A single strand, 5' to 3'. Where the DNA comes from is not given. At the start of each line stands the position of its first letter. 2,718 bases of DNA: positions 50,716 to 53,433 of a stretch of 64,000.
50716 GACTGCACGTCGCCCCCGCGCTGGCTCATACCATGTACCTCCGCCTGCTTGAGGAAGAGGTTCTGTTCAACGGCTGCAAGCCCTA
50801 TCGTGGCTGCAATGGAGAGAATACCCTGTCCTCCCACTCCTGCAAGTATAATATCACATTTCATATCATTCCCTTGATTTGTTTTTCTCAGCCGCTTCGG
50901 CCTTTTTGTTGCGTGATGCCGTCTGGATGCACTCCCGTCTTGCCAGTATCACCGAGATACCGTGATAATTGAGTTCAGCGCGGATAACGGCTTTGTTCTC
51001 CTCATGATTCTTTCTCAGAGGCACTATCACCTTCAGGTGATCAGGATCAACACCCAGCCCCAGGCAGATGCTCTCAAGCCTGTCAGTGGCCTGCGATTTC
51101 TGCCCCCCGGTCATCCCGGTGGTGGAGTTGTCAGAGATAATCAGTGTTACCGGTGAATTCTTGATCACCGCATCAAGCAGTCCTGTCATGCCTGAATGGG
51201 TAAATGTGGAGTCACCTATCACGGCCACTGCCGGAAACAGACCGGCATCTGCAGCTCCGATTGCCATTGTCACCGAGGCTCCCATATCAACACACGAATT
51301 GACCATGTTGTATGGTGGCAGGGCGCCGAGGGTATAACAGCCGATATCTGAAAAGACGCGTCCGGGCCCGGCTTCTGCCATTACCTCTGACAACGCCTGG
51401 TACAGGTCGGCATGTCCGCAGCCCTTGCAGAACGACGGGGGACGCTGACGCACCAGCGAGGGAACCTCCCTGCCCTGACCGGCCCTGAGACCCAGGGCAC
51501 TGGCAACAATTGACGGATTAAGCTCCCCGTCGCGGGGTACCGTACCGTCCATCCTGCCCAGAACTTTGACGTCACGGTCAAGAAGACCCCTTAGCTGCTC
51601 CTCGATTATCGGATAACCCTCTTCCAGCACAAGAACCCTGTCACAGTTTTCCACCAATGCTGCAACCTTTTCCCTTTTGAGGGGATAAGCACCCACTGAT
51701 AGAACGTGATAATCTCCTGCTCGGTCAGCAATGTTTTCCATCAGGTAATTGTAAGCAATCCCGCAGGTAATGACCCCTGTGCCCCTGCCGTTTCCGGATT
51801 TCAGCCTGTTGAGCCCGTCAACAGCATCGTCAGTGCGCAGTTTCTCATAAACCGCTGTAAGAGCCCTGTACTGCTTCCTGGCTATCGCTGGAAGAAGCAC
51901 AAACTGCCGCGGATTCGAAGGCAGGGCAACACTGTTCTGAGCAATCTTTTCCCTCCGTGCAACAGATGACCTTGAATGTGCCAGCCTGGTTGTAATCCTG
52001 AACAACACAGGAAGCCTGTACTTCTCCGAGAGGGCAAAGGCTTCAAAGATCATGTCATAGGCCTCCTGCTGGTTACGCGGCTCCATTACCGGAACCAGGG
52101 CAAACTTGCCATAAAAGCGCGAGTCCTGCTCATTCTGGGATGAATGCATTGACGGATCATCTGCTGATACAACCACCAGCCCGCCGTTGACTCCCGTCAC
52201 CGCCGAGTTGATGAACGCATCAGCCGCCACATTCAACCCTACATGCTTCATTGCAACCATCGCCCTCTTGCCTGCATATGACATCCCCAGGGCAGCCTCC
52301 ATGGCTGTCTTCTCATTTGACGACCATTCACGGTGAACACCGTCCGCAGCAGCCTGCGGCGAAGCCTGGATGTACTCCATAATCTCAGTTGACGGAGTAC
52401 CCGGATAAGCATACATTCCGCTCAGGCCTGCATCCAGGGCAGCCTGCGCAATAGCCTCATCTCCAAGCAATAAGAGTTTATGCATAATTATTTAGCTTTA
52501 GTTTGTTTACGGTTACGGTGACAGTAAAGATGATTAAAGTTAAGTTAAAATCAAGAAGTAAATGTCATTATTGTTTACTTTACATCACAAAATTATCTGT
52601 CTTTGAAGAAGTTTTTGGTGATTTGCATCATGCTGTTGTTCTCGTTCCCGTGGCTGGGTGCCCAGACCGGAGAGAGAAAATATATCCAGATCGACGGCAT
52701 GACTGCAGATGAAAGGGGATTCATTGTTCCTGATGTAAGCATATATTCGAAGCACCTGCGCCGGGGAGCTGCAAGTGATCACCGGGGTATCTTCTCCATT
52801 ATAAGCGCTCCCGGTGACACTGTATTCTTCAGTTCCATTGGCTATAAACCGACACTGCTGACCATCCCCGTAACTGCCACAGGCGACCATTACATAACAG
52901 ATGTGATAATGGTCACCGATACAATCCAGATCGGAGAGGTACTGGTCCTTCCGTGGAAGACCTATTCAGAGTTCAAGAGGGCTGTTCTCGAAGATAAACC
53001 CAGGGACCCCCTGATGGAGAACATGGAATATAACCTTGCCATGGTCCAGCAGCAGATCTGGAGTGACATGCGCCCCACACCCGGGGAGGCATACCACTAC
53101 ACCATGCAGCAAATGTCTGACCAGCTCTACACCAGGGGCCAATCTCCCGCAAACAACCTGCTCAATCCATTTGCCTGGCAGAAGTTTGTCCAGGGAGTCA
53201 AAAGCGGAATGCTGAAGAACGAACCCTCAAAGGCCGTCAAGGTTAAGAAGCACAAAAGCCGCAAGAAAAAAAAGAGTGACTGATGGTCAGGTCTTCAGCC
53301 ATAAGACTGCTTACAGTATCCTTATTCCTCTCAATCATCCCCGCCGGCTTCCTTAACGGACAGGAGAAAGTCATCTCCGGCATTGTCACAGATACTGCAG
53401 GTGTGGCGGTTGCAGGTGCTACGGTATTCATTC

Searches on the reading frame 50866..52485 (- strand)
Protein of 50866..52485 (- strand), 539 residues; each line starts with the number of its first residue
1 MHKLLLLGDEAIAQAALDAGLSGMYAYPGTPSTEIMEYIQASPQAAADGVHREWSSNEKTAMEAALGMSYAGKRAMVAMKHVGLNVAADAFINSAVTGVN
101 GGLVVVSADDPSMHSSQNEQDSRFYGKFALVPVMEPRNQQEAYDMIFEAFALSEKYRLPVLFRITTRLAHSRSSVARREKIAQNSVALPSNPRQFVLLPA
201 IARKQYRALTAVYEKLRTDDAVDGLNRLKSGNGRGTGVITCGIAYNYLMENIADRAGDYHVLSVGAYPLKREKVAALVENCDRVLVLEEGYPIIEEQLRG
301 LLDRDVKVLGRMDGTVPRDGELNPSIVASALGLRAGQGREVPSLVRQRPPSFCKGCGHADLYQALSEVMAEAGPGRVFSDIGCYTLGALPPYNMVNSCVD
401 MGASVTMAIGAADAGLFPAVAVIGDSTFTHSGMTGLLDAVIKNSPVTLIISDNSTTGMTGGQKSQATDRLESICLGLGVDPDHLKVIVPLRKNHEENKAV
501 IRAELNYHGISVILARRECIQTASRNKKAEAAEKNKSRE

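Call 48: search_protein_families(library=pfam, proteins=[window:50866-52485:-], max_evalue=0.00001)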
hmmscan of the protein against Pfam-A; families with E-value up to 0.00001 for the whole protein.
window:50866-52485:- (539 aa): 3 families
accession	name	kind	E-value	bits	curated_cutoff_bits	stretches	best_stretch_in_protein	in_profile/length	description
PF01855.24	POR_N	-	1.5e-16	61.3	27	1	15-180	2-170/231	Pyruvate flavodoxin/ferredoxin oxidoreductase, thiamine diP-bdg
PF02775.26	TPP_enzyme_C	-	1.5e-14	54.5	21.9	1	380-472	1-101/151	Thiamine pyrophosphate enzyme, C-terminal TPP binding domain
PF02776.23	TPP_enzyme_N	-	8.3e-06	26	26.8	0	9-119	4-109/119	Thiamine pyrophosphate enzyme, N-terminal TPP binding domain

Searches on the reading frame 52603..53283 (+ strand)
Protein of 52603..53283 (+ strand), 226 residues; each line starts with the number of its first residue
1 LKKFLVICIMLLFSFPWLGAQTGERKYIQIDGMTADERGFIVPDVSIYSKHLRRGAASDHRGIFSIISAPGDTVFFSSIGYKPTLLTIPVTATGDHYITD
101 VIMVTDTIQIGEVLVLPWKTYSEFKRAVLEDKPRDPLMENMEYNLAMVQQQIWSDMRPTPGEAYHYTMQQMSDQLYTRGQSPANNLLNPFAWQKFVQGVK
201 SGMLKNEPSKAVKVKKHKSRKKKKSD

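Call 64: search_protein_families(library=pfam, proteins=[window:52603-53283:+], max_evalue=0.00001)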
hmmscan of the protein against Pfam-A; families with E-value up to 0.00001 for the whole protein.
window:52603-53283:+ (226 aa): 1 family
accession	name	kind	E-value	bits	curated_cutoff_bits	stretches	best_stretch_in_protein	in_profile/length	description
PF13715.12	CarbopepD_reg_2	-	1.6e-07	31.7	32.2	1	35-115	6-88/88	CarboxypepD_reg-like domain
